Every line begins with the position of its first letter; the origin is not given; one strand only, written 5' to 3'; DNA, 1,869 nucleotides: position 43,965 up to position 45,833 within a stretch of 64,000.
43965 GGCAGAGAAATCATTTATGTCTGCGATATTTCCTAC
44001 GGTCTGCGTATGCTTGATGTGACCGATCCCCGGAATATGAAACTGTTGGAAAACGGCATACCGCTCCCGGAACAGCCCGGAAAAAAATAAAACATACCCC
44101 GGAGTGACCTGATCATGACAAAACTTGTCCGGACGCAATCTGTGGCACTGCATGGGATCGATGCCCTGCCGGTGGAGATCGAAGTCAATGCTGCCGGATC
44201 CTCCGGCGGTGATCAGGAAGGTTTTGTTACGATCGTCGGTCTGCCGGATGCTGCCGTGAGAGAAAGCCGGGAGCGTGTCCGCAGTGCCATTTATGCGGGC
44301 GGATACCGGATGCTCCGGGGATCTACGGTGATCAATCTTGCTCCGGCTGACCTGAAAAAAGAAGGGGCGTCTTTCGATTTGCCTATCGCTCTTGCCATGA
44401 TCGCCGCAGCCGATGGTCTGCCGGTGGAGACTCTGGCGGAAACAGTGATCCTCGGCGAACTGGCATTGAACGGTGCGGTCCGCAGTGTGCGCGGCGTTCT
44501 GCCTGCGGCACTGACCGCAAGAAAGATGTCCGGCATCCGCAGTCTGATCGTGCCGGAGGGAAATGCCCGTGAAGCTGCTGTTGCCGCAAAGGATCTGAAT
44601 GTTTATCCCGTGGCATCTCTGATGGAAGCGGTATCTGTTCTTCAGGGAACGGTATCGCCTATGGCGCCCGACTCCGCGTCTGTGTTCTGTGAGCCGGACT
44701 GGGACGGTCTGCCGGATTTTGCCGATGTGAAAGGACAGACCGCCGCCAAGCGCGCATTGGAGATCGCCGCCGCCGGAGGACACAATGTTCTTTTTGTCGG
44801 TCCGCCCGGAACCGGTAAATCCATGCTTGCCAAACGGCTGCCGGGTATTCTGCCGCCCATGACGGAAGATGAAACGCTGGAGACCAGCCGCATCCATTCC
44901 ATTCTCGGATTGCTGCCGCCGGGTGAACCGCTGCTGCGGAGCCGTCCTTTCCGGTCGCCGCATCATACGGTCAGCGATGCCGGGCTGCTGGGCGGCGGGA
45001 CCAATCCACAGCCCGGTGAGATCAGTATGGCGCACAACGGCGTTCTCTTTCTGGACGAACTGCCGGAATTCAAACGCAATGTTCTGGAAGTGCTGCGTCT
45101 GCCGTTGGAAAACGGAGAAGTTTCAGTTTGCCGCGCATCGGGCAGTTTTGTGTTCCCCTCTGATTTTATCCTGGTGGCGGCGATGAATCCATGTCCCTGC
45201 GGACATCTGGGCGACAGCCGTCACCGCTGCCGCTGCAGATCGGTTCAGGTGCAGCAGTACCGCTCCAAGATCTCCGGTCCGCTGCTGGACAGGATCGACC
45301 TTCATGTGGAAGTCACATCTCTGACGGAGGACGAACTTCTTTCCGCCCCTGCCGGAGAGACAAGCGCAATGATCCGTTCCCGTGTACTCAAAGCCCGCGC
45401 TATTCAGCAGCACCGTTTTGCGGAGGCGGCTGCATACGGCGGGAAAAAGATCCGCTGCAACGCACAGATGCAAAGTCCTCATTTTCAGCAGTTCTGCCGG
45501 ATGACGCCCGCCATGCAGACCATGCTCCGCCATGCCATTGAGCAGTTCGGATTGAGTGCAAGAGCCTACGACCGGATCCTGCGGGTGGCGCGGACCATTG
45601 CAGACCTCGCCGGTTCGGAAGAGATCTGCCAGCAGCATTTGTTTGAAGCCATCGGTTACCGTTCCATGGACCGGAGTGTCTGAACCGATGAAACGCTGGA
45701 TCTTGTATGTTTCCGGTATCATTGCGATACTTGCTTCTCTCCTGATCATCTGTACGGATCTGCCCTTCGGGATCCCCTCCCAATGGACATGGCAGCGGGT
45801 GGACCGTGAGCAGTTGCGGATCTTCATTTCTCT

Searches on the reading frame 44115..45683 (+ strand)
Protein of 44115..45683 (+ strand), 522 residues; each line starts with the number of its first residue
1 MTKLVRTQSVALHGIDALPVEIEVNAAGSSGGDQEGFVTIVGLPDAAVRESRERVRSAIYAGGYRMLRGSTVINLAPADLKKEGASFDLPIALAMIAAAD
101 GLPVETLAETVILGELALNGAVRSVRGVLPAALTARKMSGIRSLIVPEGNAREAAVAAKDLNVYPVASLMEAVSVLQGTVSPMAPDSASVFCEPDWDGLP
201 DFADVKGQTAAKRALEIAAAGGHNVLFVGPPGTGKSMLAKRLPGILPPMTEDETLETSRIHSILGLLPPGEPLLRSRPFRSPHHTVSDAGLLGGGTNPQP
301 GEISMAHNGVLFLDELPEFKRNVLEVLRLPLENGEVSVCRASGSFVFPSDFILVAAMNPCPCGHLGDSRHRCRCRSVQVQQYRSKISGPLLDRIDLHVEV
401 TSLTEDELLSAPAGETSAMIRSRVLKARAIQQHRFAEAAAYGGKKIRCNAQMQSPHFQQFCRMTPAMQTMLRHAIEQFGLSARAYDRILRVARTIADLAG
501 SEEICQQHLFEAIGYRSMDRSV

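Call 69: search_protein_families(library=pfam, proteins=[window:44115-45683:+], max_evalue=0.00001)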
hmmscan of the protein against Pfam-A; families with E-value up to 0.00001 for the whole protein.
window:44115-45683:+ (522 aa): 6 families
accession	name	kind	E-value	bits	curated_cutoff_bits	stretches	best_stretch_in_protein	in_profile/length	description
PF01078.27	Mg_chelatase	-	1.2e-94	315.9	20.3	1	201-407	1-206/207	Magnesium chelatase, subunit ChlI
PF13541.12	ChlI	-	2.8e-37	127.7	27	1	38-150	12-121/121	Subunit ChlI of Mg-chelatase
PF13335.12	Mg_chelatase_C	-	1.3e-33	115.8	26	1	414-516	1-94/94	Magnesium chelatase, subunit ChlI C-terminal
PF07728.20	AAA_5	-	7.7e-10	39.3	22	0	305-361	64-125/139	AAA domain (dynein-related subfamily)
PF00493.29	MCM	-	1.2e-06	28.2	23.3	0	299-398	113-202/224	MCM P-loop domain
PF00158.32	Sigma54_activat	-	4.8e-06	26.8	20.2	0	293-357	79-141/168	Sigma-54 interaction domain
